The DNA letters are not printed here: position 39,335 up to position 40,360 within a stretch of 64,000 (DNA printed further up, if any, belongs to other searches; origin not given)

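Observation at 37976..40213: Unusual domain fusion: phosphoethanolamine-transferase (sulfatase-fold) domain plus C-terminal GDPD/PLC-like phosphodiesterase-like domain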

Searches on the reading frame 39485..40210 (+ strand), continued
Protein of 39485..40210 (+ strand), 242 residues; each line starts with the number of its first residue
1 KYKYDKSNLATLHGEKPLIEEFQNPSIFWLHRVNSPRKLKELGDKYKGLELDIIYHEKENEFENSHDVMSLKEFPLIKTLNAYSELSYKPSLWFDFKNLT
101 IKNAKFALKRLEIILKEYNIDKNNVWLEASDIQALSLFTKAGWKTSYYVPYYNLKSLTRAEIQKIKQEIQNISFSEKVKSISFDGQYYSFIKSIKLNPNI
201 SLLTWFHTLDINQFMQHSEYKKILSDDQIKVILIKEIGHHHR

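Call 49: search_protein_families(library=pfam, proteins=[L060:23-973:-, L060:1034-1858:+, L060:1872-2993:+, L060:3095-5491:+, L060:5504-6382:-, L060:6477-7352:-, L060:7342-8196:-, L060:8466-9407:-, L060:9562-10587:+, L060:11141-12118:+], max_evalue=0.0001)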
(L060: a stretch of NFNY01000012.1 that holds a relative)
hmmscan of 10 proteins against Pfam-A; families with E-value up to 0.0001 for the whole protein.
L060:23-973:- (316 aa): 1 family
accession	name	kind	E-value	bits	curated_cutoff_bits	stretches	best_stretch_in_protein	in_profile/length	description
PF01075.23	Glyco_transf_9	-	2.2e-36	125.9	22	1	94-294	40-245/247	Glycosyltransferase family 9 (heptosyltransferase)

L060:1034-1858:+ (274 aa): 3 families
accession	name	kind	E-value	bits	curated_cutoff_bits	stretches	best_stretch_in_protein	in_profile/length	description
PF00535.33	Glycos_transf_2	-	1.3e-33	116.7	23.3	1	5-150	1-149/168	Glycosyl transferase family 2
PF10111.15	Glyco_tranf_2_2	-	1.3e-08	35.1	27.3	1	5-143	1-147/276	Glycosyltransferase like family 2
PF13641.12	Glyco_tranf_2_3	-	2.1e-07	31.6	27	1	2-95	1-99/230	Glycosyltransferase like family 2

L060:1872-2993:+ (373 aa): 1 family
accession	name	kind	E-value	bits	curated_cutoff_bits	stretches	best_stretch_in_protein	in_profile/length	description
PF04230.19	PS_pyruv_trans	-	3e-14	54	25.3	1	81-292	1-277/280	Polysaccharide pyruvyl transferase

L060:3095-5491:+ (798 aa): 1 family
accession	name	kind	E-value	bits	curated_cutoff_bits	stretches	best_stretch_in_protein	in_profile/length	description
PF00884.28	Sulfatase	-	1.9e-40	139.5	25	1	231-528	1-300/301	Sulfatase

L060:5504-6382:- (292 aa): 1 family
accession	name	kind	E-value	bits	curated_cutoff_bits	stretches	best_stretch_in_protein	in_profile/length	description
PF06002.17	CST-I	-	1.3e-60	205.8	25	1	7-285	1-292/295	Alpha-2,3-sialyltransferase (CST-I)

L060:6477-7352:- (291 aa): 1 family
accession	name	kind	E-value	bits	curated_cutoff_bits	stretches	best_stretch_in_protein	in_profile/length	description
PF14393.11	DUF4422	-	6.7e-67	226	25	1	4-247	1-219/220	Domain of unknown function (DUF4422)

L060:7342-8196:- (284 aa): 1 family
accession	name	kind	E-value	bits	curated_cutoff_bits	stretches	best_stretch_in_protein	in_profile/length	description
PF03275.19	GLF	-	6e-77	258.4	26.3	1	63-263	1-203/203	UDP-galactopyranose mutase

L060:8466-9407:- (313 aa): 1 family
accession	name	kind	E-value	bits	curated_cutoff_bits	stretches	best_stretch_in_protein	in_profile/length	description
PF09612.15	HtrL_YibB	-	6.8e-28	98.4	24.1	1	4-250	2-260/267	Bacterial protein of unknown function (HtrL_YibB)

L060:9562-10587:+ (341 aa): 5 families
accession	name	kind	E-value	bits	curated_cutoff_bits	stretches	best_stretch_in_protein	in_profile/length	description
PF13175.12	AAA_15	-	1.3e-23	84.7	32.1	2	1-163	1-142/374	AAA ATPase domain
PF13304.12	AAA_21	-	1.2e-18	68.7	27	1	24-292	1-303/304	AAA domain, putative AbiEii toxin, Type IV TA system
PF13476.12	AAA_23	-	3.7e-11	44.5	27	1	5-212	2-177/201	AAA domain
PF02463.25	SMC_N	-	2e-10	40.9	40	1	1-54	1-56/220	RecF/RecN/SMC N terminal domain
PF11398.14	DUF2813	-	1.2e-06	28.6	21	1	2-62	3-62/372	Protein of unknown function (DUF2813)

L060:11141-12118:+ (325 aa): 2 families
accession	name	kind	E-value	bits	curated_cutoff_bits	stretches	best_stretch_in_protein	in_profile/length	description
PF05704.18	Caps_synth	-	1.7e-69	234.8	24.5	1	28-320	7-277/278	Capsular polysaccharide synthesis protein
PF04488.21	Gly_transf_sug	-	1.9e-06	28.9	23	1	86-171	4-89/93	Glycosyltransferase sugar-binding region containing DXD motif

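Call 52: search_protein_families(library=pfam, alignment_id=A4, max_evalue=0.01)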
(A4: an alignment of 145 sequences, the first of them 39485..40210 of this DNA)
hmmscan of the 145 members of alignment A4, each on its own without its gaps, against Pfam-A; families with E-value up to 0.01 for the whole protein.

A. member 1, window:39485-40210:+ (242 aa): 1 family
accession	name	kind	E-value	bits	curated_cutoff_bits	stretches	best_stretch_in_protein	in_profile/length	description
PF10223.15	Menorin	-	0.0017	18.3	25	1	27-129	5-110/242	Menorin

B. families by the number of members that match (of 145 scanned): 15 families
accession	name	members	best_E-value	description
PF10223.15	Menorin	52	2.6e-08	Menorin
PF00884.28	Sulfatase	18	8.6e-50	Sulfatase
PF00615.24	RGS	2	0.00068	Regulator of G protein signaling domain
PF09479.16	Flg_new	1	4.5e-16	Listeria-Bacteroides repeat domain (List_Bact_rpt)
PF08019.17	EptA_B_N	1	0.00078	Phosphoethanolamine transferase EptA/EptB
PF08418.15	Pol_alpha_B_N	1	0.0014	DNA polymerase alpha subunit B N-terminal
PF06148.17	COG2_N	1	0.0014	COG2 N-terminal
PF04991.19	LicD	1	0.0019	LicD family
PF08541.16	ACP_syn_III_C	1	0.002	3-Oxoacyl-[acyl-carrier-protein (ACP)] synthase III C terminal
PF24100.1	DUF7381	1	0.0025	Domain of unknown function (DUF7381)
PF16285.10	DUF4931_N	1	0.0036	Domain of unknown function (DUF4931) N-terminal domain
PF05853.18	BKACE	1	0.0044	beta-keto acid cleavage enzyme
PF17378.7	REC104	1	0.0058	Meiotic recombination protein REC104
PF12911.12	OppC_N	1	0.0063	N-terminal TM domain of oligopeptide transport permease C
PF23830.1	DUF7200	1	0.0095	Domain of unknown function (DUF7200)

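Call 53: search_protein_families(library=pfam, proteins=[P0168, P0188, P0190, P0199, P0218, P0219, P0227, P0265, P0268, P0273], max_evalue=0.001)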
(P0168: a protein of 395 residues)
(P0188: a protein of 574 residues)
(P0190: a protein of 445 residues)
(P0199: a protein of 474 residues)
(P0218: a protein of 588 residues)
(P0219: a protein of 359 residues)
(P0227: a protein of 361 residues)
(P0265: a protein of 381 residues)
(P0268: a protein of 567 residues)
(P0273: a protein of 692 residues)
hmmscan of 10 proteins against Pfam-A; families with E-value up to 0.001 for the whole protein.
P0168 (395 aa): 1 family
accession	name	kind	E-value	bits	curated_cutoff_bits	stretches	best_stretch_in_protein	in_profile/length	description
PF09479.16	Flg_new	-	4.5e-16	59.2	27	1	32-98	1-65/65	Listeria-Bacteroides repeat domain (List_Bact_rpt)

P0188 (574 aa): 1 family
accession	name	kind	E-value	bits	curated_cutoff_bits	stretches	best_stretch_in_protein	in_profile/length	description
PF00884.28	Sulfatase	-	8.6e-36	124.2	25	1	5-306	35-301/301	Sulfatase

P0190 (445 aa): 1 family
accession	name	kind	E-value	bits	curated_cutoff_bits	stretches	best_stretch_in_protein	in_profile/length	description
PF00884.28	Sulfatase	-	1.3e-23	84.2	25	1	9-177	144-298/301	Sulfatase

P0199 (474 aa): 0 families

P0218 (588 aa): 1 family
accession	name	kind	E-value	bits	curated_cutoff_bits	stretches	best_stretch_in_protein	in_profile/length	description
PF00884.28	Sulfatase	-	5.1e-45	154.5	25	1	2-305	4-301/301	Sulfatase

P0219 (359 aa): 0 families

P0227 (361 aa): 0 families

P0265 (381 aa): 2 families
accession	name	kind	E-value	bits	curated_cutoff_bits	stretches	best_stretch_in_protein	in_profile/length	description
PF00884.28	Sulfatase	-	6.7e-14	52.3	25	1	6-114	200-301/301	Sulfatase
PF10223.15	Menorin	-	0.00035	20.5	25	1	167-263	6-106/242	Menorin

P0268 (567 aa): 1 family
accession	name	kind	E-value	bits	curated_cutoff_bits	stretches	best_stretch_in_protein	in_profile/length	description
PF00884.28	Sulfatase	-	2.7e-38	132.4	25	1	1-289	16-301/301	Sulfatase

P0273 (692 aa): 1 family
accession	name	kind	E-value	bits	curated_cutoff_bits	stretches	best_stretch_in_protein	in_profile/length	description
PF00884.28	Sulfatase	-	3.1e-41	142.1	25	1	131-430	1-301/301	Sulfatase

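Call 64: find_homologous_proteins(query=L036:6944-7702:+, max_evalue=0.00001)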
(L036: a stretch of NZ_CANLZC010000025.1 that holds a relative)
Query L036:6944-7702:+ (253 aa): 25 proteins with E <= 0.00001 among 502 candidates.
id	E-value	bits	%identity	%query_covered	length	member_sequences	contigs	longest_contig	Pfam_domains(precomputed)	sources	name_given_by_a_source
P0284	1.3e-73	266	51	98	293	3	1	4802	-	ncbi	-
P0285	4.0e-72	261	51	98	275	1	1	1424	-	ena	-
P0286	2.4e-60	223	47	100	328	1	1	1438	-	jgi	jgi:hypothetical protein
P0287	2.9e-58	216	44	99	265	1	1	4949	-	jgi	jgi:hypothetical protein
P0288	4.5e-58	215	44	100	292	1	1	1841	-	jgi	jgi:hypothetical protein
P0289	2.9e-57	212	46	96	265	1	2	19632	-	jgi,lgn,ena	-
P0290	7.0e-57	211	47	100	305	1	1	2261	-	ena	-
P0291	1.2e-54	204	44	96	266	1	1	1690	-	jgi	-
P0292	2.4e-53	200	49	83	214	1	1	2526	-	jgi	jgi:hypothetical protein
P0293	4.7e-53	199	44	93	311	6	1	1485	-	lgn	-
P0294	3.1e-48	183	43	100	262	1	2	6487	-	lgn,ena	-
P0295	1.1e-44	171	54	69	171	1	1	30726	-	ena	-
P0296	6.9e-43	165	43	88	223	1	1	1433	-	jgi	jgi:heptose-I-phosphate ethanolaminephosphotransferase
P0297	1.7e-38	151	47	74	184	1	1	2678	-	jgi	jgi:hypothetical protein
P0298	9.6e-26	109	46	51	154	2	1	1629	-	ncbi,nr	ncbi:MAG: hypothetical protein KAI79_20105, partial [Bacteroidales bacterium]|nr:hypothetical protei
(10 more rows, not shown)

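Call 85: search_protein_families(library=pfam, proteins=[L058:7804-10185:+, L032:7646-10102:+, L032:10108-12510:+, L032:4808-6757:+, L047:7795-10101:+, L038:7733-10141:+, L058:4877-6793:-, L023:7639-8346:+, L023:6239-6853:+, L047:5811-6467:+], max_evalue=0.0001)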
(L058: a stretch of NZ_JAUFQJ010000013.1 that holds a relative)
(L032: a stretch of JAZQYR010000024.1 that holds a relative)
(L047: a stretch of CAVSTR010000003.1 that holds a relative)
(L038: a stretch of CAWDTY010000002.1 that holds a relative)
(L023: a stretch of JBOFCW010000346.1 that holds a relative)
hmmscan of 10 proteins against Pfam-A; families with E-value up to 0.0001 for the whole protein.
L058:7804-10185:+ (793 aa): 4 families
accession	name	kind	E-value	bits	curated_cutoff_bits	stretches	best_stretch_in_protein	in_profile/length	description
PF02737.24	3HCDH_N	-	2.2e-42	145.4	22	1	7-197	1-180/180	3-hydroxyacyl-CoA dehydrogenase, NAD binding domain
PF00725.27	3HCDH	-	2.3e-16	60.5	22.1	1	200-299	2-96/97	3-hydroxyacyl-CoA dehydrogenase, C-terminal domain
PF00378.25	ECH_1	-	8.4e-11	42.1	27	1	513-622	32-139/251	Enoyl-CoA hydratase/isomerase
PF16113.10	ECH_2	-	3.3e-07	30.5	27.2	1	510-620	24-136/335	Enoyl-CoA hydratase/isomerase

L032:7646-10102:+ (818 aa): 1 family
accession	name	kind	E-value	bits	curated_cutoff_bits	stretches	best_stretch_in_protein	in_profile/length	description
PF00884.28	Sulfatase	-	1.4e-27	97.3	25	1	275-566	1-296/301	Sulfatase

L032:10108-12510:+ (800 aa): 1 family
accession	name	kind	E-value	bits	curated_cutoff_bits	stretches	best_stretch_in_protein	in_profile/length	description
PF00884.28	Sulfatase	-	4.8e-28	98.8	25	1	255-543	1-298/301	Sulfatase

L032:4808-6757:+ (649 aa): 2 families
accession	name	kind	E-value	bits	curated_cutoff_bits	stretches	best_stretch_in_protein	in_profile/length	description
PF18962.6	Por_Secre_tail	-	7.6e-16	58.6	27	1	579-647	1-74/75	Secretion system C-terminal sorting domain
PF00041.27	fn3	-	2e-05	25.2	25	1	361-433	2-74/84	Fibronectin type III domain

L047:7795-10101:+ (768 aa): 1 family
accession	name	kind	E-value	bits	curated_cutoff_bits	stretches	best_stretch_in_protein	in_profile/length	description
PF00884.28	Sulfatase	-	1.1e-28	100.8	25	1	396-669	2-282/301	Sulfatase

L038:7733-10141:+ (802 aa): 3 families
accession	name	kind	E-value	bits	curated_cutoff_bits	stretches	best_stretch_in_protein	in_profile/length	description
PF02737.24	3HCDH_N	-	1e-40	140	22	1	8-206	1-180/180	3-hydroxyacyl-CoA dehydrogenase, NAD binding domain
PF00725.27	3HCDH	-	1.6e-14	54.6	22.1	1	209-308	2-96/97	3-hydroxyacyl-CoA dehydrogenase, C-terminal domain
PF00378.25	ECH_1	-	1.5e-10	41.3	27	1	505-631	15-139/251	Enoyl-CoA hydratase/isomerase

L058:4877-6793:- (638 aa): 1 family
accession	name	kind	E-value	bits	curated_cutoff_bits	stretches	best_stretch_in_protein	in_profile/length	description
PF00884.28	Sulfatase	-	2.1e-28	100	25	1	264-534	1-297/301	Sulfatase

L023:7639-8346:+ (235 aa): 1 family
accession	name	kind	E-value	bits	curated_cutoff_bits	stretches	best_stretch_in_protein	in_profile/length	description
PF01863.23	YgjP-like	-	2.7e-34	119.4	26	1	26-230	4-206/207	YgjP-like, metallopeptidase domain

L023:6239-6853:+ (204 aa): 1 family
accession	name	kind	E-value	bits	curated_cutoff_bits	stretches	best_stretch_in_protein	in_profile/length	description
PF02659.21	Mntp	-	1.8e-47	161.3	24.4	1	47-197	2-152/152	Putative manganese efflux pump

L047:5811-6467:+ (218 aa): 0 families
